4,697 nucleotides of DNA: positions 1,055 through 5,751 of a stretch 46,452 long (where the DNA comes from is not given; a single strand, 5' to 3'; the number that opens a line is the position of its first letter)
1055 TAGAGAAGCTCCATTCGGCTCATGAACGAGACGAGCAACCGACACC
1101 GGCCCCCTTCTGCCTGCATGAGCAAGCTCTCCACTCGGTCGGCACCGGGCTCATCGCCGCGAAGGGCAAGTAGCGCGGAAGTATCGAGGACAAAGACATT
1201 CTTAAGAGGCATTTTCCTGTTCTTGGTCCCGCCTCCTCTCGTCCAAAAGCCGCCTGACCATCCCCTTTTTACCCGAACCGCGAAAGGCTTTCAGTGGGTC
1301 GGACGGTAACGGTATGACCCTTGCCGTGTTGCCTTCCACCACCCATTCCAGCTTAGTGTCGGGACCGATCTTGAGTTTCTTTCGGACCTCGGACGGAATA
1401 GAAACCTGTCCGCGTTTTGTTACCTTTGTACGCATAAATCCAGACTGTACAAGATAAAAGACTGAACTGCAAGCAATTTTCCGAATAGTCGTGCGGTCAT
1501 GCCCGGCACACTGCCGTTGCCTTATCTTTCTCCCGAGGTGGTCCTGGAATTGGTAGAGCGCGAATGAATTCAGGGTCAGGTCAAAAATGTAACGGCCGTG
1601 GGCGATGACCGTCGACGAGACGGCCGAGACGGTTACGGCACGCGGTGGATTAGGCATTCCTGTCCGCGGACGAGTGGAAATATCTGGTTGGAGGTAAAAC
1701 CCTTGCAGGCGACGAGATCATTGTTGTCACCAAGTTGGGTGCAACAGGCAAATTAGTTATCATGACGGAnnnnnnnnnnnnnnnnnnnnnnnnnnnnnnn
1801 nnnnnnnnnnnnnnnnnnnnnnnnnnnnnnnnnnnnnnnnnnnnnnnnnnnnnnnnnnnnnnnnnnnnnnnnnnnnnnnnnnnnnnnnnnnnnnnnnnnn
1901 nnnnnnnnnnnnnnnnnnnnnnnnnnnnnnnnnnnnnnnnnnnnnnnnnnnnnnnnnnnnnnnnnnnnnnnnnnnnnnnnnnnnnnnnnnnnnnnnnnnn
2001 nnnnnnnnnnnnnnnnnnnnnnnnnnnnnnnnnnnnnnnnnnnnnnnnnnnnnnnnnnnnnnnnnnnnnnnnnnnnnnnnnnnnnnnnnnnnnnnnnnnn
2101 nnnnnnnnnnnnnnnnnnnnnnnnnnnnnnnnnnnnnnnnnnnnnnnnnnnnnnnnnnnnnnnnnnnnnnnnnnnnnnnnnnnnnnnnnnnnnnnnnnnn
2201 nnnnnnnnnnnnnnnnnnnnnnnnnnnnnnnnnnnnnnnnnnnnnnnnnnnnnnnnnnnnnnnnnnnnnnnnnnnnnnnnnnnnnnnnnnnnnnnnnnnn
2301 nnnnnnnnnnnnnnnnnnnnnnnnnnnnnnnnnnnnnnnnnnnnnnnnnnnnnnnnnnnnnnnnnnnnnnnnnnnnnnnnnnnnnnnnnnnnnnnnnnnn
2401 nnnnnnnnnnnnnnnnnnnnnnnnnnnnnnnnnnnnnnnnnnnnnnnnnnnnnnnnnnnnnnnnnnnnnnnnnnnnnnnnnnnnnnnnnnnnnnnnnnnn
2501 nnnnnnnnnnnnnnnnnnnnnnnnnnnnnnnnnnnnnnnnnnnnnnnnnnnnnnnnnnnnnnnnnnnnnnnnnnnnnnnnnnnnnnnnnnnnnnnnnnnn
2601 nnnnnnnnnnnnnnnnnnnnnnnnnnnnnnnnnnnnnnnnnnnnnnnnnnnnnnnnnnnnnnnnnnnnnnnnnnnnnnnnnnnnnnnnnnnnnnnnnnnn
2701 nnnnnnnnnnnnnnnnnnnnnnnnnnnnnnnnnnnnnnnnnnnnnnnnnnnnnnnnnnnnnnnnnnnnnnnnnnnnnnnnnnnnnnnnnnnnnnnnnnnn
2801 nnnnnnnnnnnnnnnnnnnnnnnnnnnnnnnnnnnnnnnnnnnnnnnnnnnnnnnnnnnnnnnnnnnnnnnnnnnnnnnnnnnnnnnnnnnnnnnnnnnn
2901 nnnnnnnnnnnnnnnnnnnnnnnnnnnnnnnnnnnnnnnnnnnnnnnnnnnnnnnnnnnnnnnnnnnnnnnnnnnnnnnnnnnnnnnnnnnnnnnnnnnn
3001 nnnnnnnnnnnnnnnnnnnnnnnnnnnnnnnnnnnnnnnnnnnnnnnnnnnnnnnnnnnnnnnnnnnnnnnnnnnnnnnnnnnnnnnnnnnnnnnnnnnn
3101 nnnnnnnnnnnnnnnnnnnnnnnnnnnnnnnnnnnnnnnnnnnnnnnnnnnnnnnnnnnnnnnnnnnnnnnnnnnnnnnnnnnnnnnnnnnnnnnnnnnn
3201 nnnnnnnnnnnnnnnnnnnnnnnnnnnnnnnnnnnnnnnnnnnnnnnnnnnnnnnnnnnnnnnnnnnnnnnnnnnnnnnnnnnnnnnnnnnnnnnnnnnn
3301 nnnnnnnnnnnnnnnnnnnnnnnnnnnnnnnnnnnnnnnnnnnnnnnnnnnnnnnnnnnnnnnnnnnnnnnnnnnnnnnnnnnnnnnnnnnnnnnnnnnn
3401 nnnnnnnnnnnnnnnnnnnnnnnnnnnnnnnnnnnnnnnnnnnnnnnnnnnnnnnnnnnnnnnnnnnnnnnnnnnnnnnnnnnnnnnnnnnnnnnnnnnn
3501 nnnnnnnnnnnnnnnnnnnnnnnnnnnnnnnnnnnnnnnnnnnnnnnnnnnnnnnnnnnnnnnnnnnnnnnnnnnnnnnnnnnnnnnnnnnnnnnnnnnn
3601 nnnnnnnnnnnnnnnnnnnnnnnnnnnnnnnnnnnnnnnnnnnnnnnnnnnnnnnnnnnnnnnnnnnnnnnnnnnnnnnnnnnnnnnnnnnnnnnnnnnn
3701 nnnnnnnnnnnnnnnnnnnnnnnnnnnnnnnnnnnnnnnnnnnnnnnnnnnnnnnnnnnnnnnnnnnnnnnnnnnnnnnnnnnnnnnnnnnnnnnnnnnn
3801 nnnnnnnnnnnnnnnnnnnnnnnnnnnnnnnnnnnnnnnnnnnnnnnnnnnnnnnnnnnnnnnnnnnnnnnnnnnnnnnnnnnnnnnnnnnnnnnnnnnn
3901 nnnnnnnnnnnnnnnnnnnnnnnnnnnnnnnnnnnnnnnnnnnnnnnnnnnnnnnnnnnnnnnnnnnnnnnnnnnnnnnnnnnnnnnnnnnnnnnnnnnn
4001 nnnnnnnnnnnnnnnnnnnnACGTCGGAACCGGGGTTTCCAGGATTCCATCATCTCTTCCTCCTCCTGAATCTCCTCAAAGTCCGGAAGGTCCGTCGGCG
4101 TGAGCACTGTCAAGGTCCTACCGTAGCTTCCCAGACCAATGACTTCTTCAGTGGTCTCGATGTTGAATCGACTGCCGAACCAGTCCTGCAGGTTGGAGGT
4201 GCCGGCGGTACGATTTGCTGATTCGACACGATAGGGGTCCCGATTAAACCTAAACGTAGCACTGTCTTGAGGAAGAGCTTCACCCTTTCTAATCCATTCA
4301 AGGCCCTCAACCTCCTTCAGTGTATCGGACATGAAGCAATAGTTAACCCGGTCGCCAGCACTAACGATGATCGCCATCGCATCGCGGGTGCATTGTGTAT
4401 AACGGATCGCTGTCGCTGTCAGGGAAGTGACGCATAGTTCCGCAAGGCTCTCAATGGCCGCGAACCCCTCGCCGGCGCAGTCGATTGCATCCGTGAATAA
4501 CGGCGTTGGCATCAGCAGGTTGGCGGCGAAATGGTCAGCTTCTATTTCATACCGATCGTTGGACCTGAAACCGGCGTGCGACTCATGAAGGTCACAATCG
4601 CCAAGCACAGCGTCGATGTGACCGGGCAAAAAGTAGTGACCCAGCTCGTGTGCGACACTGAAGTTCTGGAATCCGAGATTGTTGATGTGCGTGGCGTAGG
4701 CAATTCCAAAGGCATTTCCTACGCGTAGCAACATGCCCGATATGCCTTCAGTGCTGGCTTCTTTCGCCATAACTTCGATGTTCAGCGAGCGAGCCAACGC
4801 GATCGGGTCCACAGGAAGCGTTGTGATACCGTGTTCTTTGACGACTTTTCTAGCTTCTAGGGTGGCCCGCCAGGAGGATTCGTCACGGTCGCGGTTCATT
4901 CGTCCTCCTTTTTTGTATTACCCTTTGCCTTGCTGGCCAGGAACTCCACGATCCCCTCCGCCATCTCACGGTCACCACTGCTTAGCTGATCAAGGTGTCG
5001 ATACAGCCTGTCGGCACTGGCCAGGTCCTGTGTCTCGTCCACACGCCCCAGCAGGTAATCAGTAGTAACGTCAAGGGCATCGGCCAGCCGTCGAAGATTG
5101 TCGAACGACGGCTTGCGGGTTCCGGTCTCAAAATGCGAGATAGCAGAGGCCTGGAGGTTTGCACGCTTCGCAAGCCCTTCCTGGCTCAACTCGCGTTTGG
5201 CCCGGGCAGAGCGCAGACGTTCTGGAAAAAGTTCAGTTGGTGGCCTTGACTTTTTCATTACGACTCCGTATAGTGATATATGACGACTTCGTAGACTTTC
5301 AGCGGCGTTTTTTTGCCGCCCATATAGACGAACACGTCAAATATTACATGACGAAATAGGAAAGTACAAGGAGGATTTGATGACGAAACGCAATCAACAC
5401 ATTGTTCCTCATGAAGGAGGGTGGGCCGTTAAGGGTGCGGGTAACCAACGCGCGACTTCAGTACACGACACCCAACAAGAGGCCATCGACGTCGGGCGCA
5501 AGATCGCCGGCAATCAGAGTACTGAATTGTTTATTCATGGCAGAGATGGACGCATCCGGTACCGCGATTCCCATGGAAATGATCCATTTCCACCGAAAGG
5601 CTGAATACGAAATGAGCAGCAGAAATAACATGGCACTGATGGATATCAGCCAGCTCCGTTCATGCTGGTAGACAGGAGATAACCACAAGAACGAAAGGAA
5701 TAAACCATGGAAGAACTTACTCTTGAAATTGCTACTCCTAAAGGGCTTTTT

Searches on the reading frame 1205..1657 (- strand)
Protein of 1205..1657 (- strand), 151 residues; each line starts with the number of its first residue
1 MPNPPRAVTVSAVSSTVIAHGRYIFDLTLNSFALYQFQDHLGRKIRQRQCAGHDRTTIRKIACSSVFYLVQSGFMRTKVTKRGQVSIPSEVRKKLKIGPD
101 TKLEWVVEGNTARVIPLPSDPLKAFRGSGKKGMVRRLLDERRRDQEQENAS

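Call 29: search_protein_families(library=pfam, proteins=[window:1205-1657:-], max_evalue=0.01)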
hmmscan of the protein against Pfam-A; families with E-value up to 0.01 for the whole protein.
window:1205-1657:- (151 aa): 2 families
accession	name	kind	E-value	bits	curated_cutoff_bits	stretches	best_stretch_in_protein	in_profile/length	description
PF04014.23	MazE_antitoxin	-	5.9e-10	39.4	24.7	1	77-119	2-45/48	Antidote-toxin recognition MazE, bacterial antitoxin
PF15937.10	PrlF_antitoxin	-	0.0015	19.1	32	1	77-107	2-32/99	prlF antitoxin for toxin YhaV_toxin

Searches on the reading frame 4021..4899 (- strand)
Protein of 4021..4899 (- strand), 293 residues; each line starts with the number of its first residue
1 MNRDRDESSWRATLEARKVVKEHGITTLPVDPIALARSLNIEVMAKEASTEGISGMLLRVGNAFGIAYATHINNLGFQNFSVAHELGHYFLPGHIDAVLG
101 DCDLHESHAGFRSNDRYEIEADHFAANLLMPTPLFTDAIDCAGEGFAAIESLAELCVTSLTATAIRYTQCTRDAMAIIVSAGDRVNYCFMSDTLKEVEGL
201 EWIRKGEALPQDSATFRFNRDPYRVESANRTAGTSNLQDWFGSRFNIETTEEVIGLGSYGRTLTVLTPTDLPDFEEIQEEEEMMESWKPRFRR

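Call 29: search_protein_families(library=pfam, proteins=[window:4021-4899:-], max_evalue=0.01)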
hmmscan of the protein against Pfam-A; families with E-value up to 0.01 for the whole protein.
window:4021-4899:- (293 aa): 1 family
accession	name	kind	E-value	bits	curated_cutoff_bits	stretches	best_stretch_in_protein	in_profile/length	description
PF06114.19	Peptidase_M78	-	1e-11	45.1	22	1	37-138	2-95/123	IrrE N-terminal-like domain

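Call 95: search_protein_families(library=padloc, proteins=[window:4021-4899:-], max_evalue=0.00001)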
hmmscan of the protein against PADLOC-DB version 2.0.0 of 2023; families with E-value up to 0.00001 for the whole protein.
window:4021-4899:- (293 aa): 4 families
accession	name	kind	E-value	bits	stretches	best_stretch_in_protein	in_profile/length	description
PDLC04141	capP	-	4.2e-63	211.1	1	12-267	5-240/242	capP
PDLC03954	RmrA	-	3.6e-09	34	1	17-169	146-289/380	-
PDLC03944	RmrA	-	2.3e-06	24.9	1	66-146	187-259/384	-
PDLC03945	RmrA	-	6.9e-06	23.5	1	78-140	208-261/394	-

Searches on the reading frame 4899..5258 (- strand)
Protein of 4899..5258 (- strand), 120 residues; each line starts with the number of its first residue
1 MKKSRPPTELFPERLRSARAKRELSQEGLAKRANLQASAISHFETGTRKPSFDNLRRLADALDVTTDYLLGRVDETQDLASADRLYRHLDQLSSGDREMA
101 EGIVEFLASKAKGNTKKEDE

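Call 29: search_protein_families(library=pfam, proteins=[window:4899-5258:-], max_evalue=0.01)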
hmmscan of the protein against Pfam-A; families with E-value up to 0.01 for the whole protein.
window:4899-5258:- (120 aa): 4 families
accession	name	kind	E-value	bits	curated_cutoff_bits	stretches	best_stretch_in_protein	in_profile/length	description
PF01381.28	HTH_3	-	5.9e-15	55.5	23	1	15-69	1-55/55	Helix-turn-helix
PF13560.12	HTH_31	-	7.5e-13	49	27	1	13-66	4-58/64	Helix-turn-helix domain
PF12844.13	HTH_19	-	2e-11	44.1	30.2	1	13-75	2-64/64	Helix-turn-helix domain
PF13443.12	HTH_26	-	8.2e-07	29.6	22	1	14-74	1-62/63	Cro/C1-type HTH DNA-binding domain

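Call 95: search_protein_families(library=padloc, proteins=[window:4899-5258:-], max_evalue=0.00001)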
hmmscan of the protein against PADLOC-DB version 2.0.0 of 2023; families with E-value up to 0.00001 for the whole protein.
window:4899-5258:- (120 aa): 18 families
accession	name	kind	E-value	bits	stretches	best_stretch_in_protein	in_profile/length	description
PDLC04142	capH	-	6.1e-24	83.1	1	8-109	4-100/103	capH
PDLC03954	RmrA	-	4.8e-15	53.4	1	1-109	1-107/380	-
PDLC03949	RmrA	-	8.2e-15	52.5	1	11-102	3-92/363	-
PDLC03948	RmrA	-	1.3e-14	51.9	1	10-107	8-104/397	-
PDLC03952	RmrA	-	5.5e-14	49.8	1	7-111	19-122/395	-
PDLC02926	HTH_VI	-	1.5e-12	45.6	1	13-86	4-77/92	-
PDLC03665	Control_protein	-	1.5e-11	42.4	1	10-70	8-69/77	control protein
PDLC03951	RmrA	-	2.7e-11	41.1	1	12-107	10-102/400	-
PDLC03944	RmrA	-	3.2e-11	40.9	1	11-108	7-102/384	-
PDLC03955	RmrA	-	4.7e-11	40.5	1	10-105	20-113/371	-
PDLC03947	RmrA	-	5.5e-11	39.9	1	8-99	9-98/383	-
PDLC03946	RmrA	-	9.7e-11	39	1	13-100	5-90/357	-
PDLC03956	RmrA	-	2.3e-10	38.1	1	10-107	8-102/399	-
PDLC03664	Control_protein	-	1.7e-07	29.6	1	11-66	14-69/74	control protein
PDLC03953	RmrA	-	4.8e-07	27.3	1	11-70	6-65/373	-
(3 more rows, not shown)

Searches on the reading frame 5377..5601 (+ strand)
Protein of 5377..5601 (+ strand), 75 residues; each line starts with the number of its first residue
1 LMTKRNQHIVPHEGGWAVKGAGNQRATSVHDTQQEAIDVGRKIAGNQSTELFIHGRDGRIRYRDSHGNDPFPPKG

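Call 29: search_protein_families(library=pfam, proteins=[window:5377-5601:+], max_evalue=0.01)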
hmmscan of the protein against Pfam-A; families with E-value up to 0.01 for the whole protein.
window:5377-5601:+ (75 aa): 1 family
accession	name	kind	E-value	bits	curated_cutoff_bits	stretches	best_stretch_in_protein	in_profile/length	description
PF09954.14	DUF2188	-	6.3e-26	90.8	22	1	7-66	1-62/62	Uncharacterized protein conserved in bacteria (DUF2188)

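Call 108: search_solved_structures(query=window:5377-5601:+, max_evalue=10, show_alignments=3)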
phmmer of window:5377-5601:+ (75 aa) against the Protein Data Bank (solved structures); distinct sequences matched with E-value up to 10: 0.
